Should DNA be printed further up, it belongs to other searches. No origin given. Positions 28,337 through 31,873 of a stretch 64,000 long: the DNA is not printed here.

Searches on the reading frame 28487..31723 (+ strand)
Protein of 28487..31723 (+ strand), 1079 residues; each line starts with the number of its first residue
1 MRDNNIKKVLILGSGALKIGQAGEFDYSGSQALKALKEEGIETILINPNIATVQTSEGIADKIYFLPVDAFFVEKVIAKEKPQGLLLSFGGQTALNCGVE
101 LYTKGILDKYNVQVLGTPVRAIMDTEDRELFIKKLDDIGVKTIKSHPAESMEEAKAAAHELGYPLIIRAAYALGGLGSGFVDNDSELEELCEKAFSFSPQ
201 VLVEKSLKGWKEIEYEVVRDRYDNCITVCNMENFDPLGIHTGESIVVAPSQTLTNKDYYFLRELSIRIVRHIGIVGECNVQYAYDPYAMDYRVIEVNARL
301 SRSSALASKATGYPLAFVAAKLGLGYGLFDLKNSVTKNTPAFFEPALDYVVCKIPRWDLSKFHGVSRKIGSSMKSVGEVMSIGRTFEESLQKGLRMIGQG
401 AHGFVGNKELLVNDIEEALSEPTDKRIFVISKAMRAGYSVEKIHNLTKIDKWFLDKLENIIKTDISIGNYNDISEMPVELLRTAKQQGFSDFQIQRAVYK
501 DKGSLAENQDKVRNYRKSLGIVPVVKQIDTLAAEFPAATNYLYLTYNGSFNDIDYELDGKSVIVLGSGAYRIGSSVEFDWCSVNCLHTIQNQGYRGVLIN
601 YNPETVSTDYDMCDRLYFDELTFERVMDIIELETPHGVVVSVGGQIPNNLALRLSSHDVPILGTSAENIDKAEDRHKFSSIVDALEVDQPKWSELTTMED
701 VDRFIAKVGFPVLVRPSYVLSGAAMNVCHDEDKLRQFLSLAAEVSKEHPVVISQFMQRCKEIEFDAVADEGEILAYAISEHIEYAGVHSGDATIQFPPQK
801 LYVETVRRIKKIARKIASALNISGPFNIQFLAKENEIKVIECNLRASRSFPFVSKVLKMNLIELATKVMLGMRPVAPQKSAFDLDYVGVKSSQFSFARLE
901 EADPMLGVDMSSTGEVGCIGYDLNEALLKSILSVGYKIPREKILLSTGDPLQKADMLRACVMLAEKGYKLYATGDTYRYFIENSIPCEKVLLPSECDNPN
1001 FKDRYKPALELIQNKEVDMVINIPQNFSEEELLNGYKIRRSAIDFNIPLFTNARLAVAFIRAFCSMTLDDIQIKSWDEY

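Call 31: search_protein_families(library=ncbifam, proteins=[window:28487-31723:+], max_evalue=0.00001)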
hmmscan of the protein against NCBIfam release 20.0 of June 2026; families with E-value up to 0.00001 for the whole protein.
window:28487-31723:+ (1079 aa): 46 families (the best 25 are shown)
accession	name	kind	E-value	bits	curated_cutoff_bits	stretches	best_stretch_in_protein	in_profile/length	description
TIGR01369.1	CPSaseII_lrg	equivalog_domain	0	1515.9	1027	1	3-1062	3-1051/1052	carbamoyl-phosphate synthase (glutamine-hydrolyzing) large subunit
NF003671.0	PRK05294.1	equivalog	0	1292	599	1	2-1072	3-1055/1058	carbamoyl-phosphate synthase large subunit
NF006286.0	PRK08462.1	equivalog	8.9e-25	87.4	740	2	106-329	96-324/445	acetyl-CoA carboxylase biotin carboxylase subunit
NF006406.0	PRK08654.1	equivalog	1.5e-24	86.4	739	2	108-312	96-304/499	acetyl-CoA carboxylase biotin carboxylase subunit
NF006367.0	PRK08591.1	subfamily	5.8e-22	78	597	2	108-313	96-306/451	acetyl-CoA carboxylase biotin carboxylase subunit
TIGR01205.1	D_ala_D_alaTIGR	subfamily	6.3e-22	78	245.65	2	104-297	83-284/318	D-alanine--D-alanine ligase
NF009554.0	PRK12999.1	equivalog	2.6e-21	75.2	965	1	114-301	106-298/1147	pyruvate carboxylase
NF002527.0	PRK01966.1-3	equivalog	3.3e-21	75.9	310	2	105-220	96-213/332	D-alanine--D-alanine ligase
TIGR01142.1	purT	equivalog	1.1e-20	73.9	502.15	2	623-872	51-298/380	phosphoribosylglycinamide formyltransferase 2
NF009402.0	PRK12767.1-1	equivalog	1.1e-20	73.8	218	2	28-306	15-282/329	carbamoyl phosphate synthase-like protein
NF053643.1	Ddl_archaea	equivalog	1e-19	70.7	500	2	36-312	18-284/367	putative pseudomurein biosynthesis ATP-grasp protein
TIGR00514.1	accC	equivalog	1.1e-19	70.6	626.5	2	107-312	95-305/449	acetyl-CoA carboxylase biotin carboxylase subunit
TIGR01235.1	pyruv_carbox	equivalog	1.5e-19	69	1114.45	2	143-315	131-308/1143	pyruvate carboxylase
NF002378.0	PRK01372.1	subfamily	5.2e-19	68.1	243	2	104-298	77-269/305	D-alanine--D-alanine ligase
NF004680.0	PRK06019.1-6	equivalog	2.6e-18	65.9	327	2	114-281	104-268/405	5-(carboxyamino)imidazole ribonucleotide synthase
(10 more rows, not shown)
